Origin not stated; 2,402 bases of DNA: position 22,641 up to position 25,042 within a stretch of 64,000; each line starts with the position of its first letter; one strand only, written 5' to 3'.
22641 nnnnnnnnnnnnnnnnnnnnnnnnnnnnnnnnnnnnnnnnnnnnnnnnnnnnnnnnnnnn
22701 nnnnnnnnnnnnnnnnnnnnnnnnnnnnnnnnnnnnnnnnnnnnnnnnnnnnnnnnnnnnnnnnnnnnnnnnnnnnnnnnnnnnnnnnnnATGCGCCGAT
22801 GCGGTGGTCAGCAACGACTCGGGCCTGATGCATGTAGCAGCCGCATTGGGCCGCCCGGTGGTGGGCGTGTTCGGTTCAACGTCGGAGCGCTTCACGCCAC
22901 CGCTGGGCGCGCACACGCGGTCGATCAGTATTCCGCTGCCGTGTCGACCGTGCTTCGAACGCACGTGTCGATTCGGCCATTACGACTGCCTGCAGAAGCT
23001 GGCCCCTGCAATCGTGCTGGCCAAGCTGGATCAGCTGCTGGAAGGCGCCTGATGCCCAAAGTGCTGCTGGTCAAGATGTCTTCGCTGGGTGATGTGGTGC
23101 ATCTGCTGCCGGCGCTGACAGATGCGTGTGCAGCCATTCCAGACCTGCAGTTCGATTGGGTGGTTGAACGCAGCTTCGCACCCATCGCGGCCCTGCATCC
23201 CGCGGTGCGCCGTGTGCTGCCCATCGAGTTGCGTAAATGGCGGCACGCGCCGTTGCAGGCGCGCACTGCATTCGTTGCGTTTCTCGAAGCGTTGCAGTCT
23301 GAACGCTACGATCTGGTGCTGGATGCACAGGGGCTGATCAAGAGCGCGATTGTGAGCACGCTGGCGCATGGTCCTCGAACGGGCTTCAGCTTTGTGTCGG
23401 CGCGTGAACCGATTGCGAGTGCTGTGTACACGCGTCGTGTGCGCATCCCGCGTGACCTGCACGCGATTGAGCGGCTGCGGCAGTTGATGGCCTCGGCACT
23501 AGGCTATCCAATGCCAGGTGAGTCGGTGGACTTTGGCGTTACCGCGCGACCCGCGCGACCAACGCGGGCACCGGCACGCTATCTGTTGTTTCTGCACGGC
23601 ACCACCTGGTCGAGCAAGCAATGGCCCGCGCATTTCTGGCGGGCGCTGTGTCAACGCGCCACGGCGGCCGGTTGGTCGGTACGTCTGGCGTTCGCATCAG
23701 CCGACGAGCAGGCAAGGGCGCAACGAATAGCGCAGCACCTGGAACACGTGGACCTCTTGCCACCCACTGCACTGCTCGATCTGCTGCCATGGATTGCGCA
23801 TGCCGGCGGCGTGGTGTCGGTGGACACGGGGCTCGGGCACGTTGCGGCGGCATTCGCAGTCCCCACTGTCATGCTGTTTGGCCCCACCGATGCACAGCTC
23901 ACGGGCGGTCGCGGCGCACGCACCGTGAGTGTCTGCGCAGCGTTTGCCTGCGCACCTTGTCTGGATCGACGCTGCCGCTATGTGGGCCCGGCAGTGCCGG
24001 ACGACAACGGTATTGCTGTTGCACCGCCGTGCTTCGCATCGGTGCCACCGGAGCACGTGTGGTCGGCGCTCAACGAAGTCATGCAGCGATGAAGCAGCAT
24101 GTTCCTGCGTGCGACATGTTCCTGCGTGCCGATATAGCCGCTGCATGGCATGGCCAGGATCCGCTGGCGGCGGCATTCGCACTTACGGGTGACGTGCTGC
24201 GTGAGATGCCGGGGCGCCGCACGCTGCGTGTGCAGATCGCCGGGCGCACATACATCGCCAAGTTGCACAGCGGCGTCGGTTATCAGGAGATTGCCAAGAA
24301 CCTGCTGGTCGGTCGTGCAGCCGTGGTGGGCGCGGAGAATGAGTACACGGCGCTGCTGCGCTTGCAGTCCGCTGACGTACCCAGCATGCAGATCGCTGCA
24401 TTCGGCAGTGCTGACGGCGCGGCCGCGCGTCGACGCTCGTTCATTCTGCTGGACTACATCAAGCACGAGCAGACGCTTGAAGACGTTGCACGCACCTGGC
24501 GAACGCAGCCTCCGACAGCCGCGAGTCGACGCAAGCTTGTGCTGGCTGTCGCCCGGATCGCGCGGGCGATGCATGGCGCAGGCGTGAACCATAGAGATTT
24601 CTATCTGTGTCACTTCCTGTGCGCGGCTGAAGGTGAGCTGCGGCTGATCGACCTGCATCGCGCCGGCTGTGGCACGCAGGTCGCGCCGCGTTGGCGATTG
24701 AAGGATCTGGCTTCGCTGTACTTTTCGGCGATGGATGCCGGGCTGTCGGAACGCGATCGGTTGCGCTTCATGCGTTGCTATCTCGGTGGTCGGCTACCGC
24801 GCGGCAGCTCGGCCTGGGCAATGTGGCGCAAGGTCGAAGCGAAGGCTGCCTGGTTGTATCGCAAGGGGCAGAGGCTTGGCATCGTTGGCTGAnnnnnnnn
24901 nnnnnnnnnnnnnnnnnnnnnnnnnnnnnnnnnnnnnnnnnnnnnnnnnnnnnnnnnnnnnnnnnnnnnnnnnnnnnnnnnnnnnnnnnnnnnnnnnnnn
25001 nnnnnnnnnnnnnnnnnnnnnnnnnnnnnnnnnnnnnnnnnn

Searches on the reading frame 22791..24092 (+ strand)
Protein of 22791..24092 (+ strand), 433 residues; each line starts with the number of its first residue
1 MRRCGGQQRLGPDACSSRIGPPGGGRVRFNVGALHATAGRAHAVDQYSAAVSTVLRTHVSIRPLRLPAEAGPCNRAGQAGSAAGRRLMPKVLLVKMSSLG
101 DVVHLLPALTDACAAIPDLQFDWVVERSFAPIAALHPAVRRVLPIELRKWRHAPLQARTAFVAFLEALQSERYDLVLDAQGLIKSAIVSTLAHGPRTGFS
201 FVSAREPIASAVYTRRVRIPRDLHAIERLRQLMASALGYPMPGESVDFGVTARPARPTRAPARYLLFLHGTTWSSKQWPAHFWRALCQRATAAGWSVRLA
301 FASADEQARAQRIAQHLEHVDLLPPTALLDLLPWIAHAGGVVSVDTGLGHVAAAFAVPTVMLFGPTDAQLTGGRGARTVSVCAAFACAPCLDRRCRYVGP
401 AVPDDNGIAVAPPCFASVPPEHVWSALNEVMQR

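Call 85: search_protein_families(library=pfam, proteins=[window:22791-24092:+], max_evalue=0.00001)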
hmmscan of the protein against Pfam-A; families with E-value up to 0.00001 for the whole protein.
window:22791-24092:+ (433 aa): 1 family
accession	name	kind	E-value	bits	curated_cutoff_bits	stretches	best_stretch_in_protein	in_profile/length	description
PF01075.23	Glyco_transf_9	-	3.6e-59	200.5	22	1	163-397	3-243/247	Glycosyltransferase family 9 (heptosyltransferase)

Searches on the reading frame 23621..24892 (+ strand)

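Call 85: search_protein_families(library=pfam, proteins=[window:23621-24892:+], max_evalue=0.00001)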
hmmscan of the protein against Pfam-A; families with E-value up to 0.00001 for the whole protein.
window:23621-24892:+ (423 aa): 1 family
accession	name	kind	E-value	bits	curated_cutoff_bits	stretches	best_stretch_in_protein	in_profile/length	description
PF06293.20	Kdo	-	3.3e-40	138.2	21.3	1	187-387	5-207/207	Lipopolysaccharide kinase (Kdo/WaaP) family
